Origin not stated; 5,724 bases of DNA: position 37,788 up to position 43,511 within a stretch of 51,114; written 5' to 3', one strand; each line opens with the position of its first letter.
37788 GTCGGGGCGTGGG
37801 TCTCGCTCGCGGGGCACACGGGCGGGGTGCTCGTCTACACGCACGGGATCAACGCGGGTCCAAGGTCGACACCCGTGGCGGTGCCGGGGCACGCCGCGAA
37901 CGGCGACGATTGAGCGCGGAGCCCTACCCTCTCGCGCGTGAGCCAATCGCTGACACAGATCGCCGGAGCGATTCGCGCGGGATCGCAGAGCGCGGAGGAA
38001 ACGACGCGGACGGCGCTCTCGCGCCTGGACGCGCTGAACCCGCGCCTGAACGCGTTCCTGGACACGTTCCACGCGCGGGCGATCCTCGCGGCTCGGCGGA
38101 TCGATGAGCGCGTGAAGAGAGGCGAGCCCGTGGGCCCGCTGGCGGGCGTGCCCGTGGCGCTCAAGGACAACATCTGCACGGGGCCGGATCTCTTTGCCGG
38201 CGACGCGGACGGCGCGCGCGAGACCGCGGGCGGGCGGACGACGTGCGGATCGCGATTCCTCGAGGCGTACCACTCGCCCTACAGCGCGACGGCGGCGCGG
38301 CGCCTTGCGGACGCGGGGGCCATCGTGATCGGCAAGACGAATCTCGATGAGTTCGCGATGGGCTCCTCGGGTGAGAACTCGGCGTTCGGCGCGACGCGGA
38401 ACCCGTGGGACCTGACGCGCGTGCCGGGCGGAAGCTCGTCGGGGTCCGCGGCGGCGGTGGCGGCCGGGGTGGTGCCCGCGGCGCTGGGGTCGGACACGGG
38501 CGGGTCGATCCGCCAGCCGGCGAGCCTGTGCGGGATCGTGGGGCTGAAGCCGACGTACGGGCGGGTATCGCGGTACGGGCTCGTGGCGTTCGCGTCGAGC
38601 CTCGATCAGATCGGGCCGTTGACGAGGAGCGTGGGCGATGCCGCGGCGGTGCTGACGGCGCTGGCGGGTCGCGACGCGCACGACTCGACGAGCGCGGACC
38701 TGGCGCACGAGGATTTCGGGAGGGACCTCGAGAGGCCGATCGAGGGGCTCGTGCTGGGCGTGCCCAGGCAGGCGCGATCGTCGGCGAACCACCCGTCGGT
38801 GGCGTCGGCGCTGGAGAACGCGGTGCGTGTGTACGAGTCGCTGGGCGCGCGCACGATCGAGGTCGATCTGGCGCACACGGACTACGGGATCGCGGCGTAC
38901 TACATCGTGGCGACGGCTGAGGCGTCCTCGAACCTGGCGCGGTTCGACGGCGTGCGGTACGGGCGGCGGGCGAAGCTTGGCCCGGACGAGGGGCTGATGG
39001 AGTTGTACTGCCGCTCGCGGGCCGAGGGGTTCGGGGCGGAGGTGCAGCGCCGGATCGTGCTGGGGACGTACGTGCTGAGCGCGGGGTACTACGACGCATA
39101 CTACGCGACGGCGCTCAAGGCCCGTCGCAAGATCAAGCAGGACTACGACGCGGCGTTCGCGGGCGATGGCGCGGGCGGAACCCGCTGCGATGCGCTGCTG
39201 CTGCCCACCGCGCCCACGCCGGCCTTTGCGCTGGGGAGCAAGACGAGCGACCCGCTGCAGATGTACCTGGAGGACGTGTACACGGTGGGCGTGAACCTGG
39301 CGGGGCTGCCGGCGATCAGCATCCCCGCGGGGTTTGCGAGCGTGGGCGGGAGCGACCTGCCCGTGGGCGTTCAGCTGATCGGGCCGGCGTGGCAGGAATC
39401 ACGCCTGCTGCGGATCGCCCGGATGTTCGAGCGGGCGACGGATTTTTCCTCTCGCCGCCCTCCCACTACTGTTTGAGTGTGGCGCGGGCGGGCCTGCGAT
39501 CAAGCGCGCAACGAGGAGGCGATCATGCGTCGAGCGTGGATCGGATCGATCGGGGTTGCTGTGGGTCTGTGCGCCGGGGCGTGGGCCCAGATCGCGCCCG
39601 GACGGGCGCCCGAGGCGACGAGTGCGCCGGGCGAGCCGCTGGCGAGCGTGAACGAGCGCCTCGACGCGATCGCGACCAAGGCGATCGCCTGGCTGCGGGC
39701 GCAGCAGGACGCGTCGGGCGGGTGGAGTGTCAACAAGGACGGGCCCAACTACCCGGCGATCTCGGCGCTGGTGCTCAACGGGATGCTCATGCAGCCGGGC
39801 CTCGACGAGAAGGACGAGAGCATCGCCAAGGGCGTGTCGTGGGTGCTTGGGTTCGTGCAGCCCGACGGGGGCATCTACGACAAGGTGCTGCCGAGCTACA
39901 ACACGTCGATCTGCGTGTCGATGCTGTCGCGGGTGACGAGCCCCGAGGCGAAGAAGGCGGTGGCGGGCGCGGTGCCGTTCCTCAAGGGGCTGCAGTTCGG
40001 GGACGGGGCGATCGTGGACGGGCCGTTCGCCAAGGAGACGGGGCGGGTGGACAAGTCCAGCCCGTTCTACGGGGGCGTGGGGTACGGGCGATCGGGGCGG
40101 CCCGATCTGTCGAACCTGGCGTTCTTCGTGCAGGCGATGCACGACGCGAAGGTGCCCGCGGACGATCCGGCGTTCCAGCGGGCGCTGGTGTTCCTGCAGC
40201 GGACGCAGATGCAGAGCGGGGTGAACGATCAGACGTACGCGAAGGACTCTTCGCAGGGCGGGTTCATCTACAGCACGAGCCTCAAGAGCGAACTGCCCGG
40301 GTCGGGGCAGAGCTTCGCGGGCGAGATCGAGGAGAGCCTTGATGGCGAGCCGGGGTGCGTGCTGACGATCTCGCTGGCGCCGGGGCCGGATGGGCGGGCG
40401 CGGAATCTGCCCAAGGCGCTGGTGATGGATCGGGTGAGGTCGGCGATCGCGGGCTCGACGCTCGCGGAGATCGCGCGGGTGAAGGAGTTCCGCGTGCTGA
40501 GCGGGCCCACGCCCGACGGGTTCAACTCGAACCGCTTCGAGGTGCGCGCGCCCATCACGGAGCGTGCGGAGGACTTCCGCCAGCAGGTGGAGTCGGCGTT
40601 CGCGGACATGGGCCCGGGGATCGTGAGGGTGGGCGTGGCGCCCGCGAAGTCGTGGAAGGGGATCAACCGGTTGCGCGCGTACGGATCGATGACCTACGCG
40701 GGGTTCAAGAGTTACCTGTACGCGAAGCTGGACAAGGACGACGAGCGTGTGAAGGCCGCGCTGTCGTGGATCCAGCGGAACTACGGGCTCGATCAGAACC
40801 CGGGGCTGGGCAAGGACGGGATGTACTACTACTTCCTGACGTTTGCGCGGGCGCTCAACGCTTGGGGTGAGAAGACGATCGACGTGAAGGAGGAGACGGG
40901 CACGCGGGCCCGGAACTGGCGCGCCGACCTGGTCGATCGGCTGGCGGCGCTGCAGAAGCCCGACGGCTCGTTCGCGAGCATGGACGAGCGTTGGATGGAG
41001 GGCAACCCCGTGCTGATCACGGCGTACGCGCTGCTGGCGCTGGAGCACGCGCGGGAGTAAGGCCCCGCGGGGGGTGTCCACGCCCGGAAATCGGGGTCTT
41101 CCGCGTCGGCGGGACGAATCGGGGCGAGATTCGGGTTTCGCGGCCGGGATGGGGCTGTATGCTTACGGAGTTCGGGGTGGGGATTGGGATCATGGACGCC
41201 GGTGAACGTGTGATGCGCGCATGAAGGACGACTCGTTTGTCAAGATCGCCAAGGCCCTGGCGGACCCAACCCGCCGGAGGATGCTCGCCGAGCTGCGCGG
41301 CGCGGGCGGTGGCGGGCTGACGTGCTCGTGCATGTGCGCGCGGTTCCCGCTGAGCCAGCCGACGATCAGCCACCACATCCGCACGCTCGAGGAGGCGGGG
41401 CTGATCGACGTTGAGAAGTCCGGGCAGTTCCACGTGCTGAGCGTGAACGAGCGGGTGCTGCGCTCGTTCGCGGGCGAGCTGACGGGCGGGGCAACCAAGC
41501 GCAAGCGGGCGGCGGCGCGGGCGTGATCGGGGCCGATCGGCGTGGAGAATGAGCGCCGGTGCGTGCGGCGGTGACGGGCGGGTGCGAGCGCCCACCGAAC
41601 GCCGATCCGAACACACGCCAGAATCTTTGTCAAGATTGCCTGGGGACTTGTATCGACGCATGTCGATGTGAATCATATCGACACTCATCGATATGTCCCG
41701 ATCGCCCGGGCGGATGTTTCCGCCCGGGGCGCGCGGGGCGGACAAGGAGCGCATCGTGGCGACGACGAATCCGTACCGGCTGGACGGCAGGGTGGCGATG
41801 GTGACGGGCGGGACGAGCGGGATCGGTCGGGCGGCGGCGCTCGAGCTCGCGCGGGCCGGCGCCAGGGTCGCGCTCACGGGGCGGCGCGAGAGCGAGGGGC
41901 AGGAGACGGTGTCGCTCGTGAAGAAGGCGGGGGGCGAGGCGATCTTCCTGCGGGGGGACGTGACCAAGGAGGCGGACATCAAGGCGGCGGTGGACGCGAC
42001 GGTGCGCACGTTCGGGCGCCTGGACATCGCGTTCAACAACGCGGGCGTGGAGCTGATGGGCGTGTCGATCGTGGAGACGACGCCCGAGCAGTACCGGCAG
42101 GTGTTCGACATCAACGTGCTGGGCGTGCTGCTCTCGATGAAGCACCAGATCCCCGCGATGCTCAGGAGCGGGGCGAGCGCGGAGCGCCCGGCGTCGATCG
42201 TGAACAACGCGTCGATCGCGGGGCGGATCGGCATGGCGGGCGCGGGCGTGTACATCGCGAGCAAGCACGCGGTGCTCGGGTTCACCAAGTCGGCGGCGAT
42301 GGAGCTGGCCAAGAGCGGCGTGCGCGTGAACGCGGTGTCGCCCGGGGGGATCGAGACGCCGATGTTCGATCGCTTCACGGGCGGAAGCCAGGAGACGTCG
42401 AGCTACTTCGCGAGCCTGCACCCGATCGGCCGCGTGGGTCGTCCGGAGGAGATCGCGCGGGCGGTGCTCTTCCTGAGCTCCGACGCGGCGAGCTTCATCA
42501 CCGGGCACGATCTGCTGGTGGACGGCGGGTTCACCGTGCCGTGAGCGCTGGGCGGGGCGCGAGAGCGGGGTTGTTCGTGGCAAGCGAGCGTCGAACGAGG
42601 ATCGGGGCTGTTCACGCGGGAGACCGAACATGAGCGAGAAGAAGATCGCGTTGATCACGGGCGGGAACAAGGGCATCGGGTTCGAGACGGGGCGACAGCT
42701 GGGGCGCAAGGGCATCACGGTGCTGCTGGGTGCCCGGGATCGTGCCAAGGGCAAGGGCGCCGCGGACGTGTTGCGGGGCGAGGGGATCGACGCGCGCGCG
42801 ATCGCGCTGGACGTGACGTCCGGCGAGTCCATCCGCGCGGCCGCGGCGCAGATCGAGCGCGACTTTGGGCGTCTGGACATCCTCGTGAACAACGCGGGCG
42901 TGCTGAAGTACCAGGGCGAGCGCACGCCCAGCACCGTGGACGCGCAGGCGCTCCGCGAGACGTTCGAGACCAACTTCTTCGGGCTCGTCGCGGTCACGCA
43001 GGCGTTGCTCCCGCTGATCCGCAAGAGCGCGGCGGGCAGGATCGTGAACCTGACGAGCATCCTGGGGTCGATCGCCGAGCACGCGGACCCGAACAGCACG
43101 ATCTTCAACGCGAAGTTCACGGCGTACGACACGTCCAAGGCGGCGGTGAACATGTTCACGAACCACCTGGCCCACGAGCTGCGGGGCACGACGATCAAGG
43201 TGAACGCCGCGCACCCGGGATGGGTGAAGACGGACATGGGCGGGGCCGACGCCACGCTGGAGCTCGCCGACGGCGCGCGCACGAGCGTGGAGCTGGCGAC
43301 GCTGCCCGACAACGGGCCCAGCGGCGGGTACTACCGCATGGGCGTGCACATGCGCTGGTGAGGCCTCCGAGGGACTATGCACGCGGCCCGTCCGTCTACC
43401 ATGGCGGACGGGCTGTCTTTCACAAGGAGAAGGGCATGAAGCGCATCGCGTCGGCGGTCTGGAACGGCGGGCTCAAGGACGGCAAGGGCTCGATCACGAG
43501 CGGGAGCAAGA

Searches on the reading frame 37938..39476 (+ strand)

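Call 65: search_protein_families(library=pfam, proteins=[window:37938-39476:+], max_evalue=0.0001)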
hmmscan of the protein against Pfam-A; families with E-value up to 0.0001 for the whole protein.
window:37938-39476:+ (512 aa): 1 family
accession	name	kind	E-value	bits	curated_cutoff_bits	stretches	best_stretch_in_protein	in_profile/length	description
PF01425.27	Amidase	-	1.5e-146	489.4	27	1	21-491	1-445/445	Amidase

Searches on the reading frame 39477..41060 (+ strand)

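Call 65: search_protein_families(library=pfam, proteins=[window:39477-41060:+], max_evalue=0.0001)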
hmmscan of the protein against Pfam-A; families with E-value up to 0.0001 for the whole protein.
window:39477-41060:+ (527 aa): 2 families
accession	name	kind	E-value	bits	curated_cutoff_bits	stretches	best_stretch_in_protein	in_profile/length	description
PF13243.12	SQHop_cyclase_C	-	8.2e-10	38.6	26.1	0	63-143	158-235/319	Squalene-hopene cyclase C-terminal domain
PF07678.20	TED_complement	-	7.5e-05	22.4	22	0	55-89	268-302/312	A-macroglobulin TED domain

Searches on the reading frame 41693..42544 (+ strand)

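Call 65: search_protein_families(library=pfam, proteins=[window:41693-42544:+], max_evalue=0.0001)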
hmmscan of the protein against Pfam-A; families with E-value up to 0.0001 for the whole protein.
window:41693-42544:+ (283 aa): 4 families
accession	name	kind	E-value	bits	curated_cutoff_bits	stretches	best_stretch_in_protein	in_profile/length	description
PF13561.12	adh_short_C2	-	6.8e-69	232.5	27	1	42-281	6-236/236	Enoyl-(Acyl carrier protein) reductase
PF00106.31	adh_short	-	3.7e-53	180.4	26.6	1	34-227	2-189/195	short chain dehydrogenase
PF08659.16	KR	-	1.6e-12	48.1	22.6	1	36-197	4-159/180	KR domain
PF23441.1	SDR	-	2.3e-05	24.3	27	1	34-279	9-254/258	SDR-like rossmann domain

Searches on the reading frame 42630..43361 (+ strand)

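Call 65: search_protein_families(library=pfam, proteins=[window:42630-43361:+], max_evalue=0.0001)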
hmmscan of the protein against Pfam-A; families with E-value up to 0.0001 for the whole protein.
window:42630-43361:+ (243 aa): 3 families
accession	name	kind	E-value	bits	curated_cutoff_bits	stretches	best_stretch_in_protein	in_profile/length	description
PF00106.31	adh_short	-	1.1e-47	162.5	26.6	1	5-205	1-188/195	short chain dehydrogenase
PF13561.12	adh_short_C2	-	3.4e-35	122.2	27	1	13-205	5-182/236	Enoyl-(Acyl carrier protein) reductase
PF08659.16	KR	-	2.3e-09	37.9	22.6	1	8-148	4-141/180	KR domain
